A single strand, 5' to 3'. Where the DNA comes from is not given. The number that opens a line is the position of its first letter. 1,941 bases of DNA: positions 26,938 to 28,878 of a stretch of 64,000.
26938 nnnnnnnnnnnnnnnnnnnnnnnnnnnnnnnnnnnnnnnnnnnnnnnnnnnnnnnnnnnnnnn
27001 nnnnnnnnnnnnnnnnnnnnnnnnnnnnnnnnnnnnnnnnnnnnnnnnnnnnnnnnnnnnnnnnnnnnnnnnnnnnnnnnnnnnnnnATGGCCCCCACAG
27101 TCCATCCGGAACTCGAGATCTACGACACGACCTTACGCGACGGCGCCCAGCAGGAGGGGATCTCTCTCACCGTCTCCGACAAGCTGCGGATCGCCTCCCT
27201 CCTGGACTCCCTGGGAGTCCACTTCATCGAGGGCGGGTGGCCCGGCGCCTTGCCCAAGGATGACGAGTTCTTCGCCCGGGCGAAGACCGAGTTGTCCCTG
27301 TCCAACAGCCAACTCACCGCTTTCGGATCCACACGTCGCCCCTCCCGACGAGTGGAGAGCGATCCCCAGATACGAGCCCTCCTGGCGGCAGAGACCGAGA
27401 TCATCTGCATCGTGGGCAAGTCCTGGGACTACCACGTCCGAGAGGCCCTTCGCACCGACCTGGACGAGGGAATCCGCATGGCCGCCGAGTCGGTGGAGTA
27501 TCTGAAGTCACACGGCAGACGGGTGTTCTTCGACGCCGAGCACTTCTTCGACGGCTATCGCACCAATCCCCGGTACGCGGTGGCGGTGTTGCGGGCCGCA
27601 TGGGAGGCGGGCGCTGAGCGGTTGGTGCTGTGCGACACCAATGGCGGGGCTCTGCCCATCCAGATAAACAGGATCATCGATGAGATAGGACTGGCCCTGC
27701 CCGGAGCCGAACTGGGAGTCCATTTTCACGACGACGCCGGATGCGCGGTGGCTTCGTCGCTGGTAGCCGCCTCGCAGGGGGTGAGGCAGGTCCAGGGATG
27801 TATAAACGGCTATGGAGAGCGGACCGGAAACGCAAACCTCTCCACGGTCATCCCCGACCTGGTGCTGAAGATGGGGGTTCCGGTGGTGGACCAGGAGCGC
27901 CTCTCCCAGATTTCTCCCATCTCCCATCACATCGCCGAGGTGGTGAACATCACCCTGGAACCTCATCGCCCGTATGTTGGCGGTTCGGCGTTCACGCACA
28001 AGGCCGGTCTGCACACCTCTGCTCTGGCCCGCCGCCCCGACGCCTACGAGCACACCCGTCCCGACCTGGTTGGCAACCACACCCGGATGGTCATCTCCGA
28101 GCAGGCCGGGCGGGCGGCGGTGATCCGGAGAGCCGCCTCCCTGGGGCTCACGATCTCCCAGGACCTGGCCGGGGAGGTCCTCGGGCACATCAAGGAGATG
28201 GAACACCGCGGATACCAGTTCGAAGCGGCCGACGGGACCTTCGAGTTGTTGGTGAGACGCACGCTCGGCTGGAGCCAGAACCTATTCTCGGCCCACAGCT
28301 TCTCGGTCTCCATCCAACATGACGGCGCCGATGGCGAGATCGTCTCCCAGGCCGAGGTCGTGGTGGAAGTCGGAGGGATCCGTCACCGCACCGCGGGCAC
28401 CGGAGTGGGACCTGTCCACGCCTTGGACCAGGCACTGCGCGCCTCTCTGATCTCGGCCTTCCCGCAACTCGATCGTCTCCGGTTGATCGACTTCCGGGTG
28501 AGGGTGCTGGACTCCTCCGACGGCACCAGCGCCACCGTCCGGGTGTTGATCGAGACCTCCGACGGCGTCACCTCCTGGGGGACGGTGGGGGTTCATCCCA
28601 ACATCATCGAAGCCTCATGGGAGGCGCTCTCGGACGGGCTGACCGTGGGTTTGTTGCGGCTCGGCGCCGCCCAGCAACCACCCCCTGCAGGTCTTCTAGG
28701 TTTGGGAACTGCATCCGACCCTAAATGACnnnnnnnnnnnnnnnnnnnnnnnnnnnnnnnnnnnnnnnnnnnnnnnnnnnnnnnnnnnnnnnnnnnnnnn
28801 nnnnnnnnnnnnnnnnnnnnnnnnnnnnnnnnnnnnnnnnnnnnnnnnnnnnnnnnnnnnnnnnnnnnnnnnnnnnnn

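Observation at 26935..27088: Ile-codon leader peptide plus terminator hairpin: apparent attenuator controlling citramalate synthase (cimA)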

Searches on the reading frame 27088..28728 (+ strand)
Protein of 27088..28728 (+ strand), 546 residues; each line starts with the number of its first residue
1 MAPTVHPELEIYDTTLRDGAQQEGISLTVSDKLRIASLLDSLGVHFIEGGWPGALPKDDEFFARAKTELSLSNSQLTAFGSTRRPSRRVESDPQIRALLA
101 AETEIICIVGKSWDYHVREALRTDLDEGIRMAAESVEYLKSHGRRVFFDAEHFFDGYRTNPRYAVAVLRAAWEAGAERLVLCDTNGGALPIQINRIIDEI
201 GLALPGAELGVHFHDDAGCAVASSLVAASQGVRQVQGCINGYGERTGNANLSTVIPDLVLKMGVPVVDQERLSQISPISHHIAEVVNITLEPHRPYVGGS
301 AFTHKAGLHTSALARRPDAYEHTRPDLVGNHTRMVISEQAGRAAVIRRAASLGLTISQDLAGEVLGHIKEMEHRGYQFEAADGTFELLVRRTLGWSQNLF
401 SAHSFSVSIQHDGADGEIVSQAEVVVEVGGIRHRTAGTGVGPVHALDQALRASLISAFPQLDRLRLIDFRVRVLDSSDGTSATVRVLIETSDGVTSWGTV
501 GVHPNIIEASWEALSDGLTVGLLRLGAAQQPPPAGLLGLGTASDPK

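Call 3: search_protein_families(library=ncbifam, proteins=[window:27088-28728:+])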
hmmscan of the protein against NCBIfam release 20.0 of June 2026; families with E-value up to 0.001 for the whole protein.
window:27088-28728:+ (546 aa): 21 families
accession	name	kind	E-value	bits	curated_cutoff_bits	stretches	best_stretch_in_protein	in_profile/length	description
TIGR00977.1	citramal_synth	equivalog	1e-197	657.6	450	1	9-524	2-519/526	citramalate synthase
NF002085.0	PRK00915.1-2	subfamily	3.6e-80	270.1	517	1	7-514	12-492/504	2-isopropylmalate synthase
NF002086.0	PRK00915.1-3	equivalog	3.4e-70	237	532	1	8-516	6-496/516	2-isopropylmalate synthase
TIGR02090.1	LEU1_arch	subfamily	1.2e-68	231.9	484.75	1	10-379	2-355/363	isopropylmalate/citramalate/homocitrate synthases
TIGR00973.1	leuA_bact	equivalog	1.8e-64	218.1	598.7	1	9-516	2-491/494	2-isopropylmalate synthase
TIGR02146.1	LysS_fung_arch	equivalog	3.8e-64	217.1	413.55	1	11-369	1-343/344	homocitrate synthase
NF002087.0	PRK00915.1-4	equivalog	2.5e-59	201.2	729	1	8-514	6-495/516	2-isopropylmalate synthase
NF041069.1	IPMS_Sufob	equivalog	1e-57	196.2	600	1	10-382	2-360/371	isopropylmalate synthase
NF002084.0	PRK00915.1-1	equivalog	2.7e-57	194.5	748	1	9-515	5-493/523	2-isopropylmalate synthase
NF002088.0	PRK00915.1-5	equivalog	5.3e-57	193.5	697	1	9-513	4-490/514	2-isopropylmalate synthase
TIGR02660.1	nifV_homocitr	equivalog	1.9e-55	188.7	462.9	1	10-373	3-350/365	homocitrate synthase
NF042434.1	IPMS_Lepto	equivalog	2.4e-35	122.2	500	1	11-371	8-369/374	2-isopropylmalate synthase LeuA2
NF042433.1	CitmalDyn_Leptosp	equivalog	3.8e-33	114.8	950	1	5-489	4-473/514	(R)-citramalate synthase CimA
NF002991.1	PRK03739.1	subfamily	1.3e-22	80.2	455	1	209-515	237-545/550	2-isopropylmalate synthase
TIGR00970.1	leuA_yeast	equivalog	3.4e-21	75.4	697.4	1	14-515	32-556/564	2-isopropylmalate synthase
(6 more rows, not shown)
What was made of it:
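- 27088..28728 (+): cimA, citramalate synthase (546 aa), the regulated gene. TIGR00977, 657.6 bits against a cut-off of 450 (call 3).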

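Call 7: find_related_loci(query=window:27088-28725:+, collection=genome_contigs, flank=3000)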
Query window:27088-28725:+ (546 aa) in genome_contigs; peptide patterns used: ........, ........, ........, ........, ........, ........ (x = any residue, [..] = any of these).
600 stretches matched a pattern (row limit reached: there are more); 594 encode a relative of the query (tblastn E <= 1e-3); the best 80 are kept; 80 distinct loci.
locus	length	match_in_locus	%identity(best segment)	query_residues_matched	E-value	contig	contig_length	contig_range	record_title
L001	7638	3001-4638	89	1-546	0e+0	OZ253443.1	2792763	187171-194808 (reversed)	MAG: Acidimicrobiia bacterium isolate 563c3fc9-303a-4188-a37b-32c8faebca22 genome assembly, chromosome: 1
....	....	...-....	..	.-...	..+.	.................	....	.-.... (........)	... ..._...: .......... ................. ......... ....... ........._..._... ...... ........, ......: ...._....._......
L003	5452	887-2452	70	9-531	0e+0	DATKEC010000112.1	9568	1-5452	MAG TPA_asm: Acidimicrobiia bacterium isolate SMAG_U14489 k141_2551009, whole genome shotgun sequence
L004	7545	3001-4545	70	9-524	0e+0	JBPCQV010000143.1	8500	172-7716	MAG: Acidimicrobiia bacterium isolate TH_ant_mag_217 S1Ck127_6393440_flag_0_multi_4.9952_len_8500, whole genome shotgun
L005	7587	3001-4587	69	4-535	0e+0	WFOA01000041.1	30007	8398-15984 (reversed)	MAG: Acidimicrobiia bacterium isolate S012_128 k151_197470, whole genome shotgun sequence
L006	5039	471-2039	69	9-534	0e+0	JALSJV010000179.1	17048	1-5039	MAG: Acidimicrobiia bacterium isolate 354-166_metabat2_scaf2bin.111 354-166_scaffold_3260_c1, whole genome shotgun seque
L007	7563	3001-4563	69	10-531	0e+0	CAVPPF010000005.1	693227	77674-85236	MAG: uncultured Actinomycetota bacterium isolate MFD09964.bin.1.235 genome assembly, contig: contig_6061, whole genome s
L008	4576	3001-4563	68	3-524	0e+0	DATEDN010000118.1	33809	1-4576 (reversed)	MAG TPA_asm: Acidimicrobiia bacterium isolate SMAG_U8708 k141_87016, whole genome shotgun sequence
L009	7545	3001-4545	68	9-524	0e+0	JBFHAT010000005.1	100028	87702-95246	MAG: Acidimicrobiia bacterium isolate Mix_sand06.2021.04.Z.22 k141_2654099_length_100028_cov_16.6229, whole genome shotg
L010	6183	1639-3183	68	9-524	0e+0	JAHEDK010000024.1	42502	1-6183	MAG: Actinomycetes bacterium isolate Ww199 NODE_904_length_42502_cov_8.742101, whole genome shotgun sequence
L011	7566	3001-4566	65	5-527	0e+0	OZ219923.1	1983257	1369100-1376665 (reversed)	MAG: Acidimicrobiia bacterium isolate 542d8752-d573-496e-aaa5-f876508f7d52 genome assembly, chromosome: 2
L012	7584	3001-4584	65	6-538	0e+0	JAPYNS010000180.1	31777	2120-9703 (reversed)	MAG: Candidatus Spongiisocius variivorans isolate m_rhze10 Seq180, whole genome shotgun sequence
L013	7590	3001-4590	64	6-536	0e+0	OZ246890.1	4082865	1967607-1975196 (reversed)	MAG: Acidimicrobiia bacterium isolate cb841b48-16cd-465e-8cff-7e5597cbbcdd genome assembly, chromosome: 1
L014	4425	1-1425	68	52-527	0e+0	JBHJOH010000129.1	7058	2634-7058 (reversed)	MAG: Acidimicrobiia bacterium isolate al_S2C1326_1 S2Ck119_883640, whole genome shotgun sequence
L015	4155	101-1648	63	9-524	0e+0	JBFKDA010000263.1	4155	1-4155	MAG: Acidimicrobiia bacterium isolate Mix_sand20.2022.06.G.37 k141_91328_length_4155_cov_17.4407, whole genome shotgun s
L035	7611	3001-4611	55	9-535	0e+0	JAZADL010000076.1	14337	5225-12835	MAG: Actinomycetota bacterium isolate XB_MAG727 DB_MAG727_0076, whole genome shotgun sequence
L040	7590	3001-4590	56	2-523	0e+0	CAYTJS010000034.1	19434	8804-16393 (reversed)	MAG TPA_asm: uncultured Iamiaceae bacterium isolate SRP304446_co1_108 genome assembly, contig: NODE_1961_length_19434_co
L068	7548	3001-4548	51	8-524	6e-176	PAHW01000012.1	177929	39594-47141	MAG: Acidimicrobiaceae bacterium isolate NAT188 87526, whole genome shotgun sequence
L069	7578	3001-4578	54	7-523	7e-176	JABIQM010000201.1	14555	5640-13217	MAG: Acidimicrobiaceae bacterium isolate SI072_bin141 k141_115599, whole genome shotgun sequence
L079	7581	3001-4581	54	7-525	1e-171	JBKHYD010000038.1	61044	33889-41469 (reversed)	MAG: Acidimicrobiia bacterium isolate N_bin.6.orig k127_188977, whole genome shotgun sequence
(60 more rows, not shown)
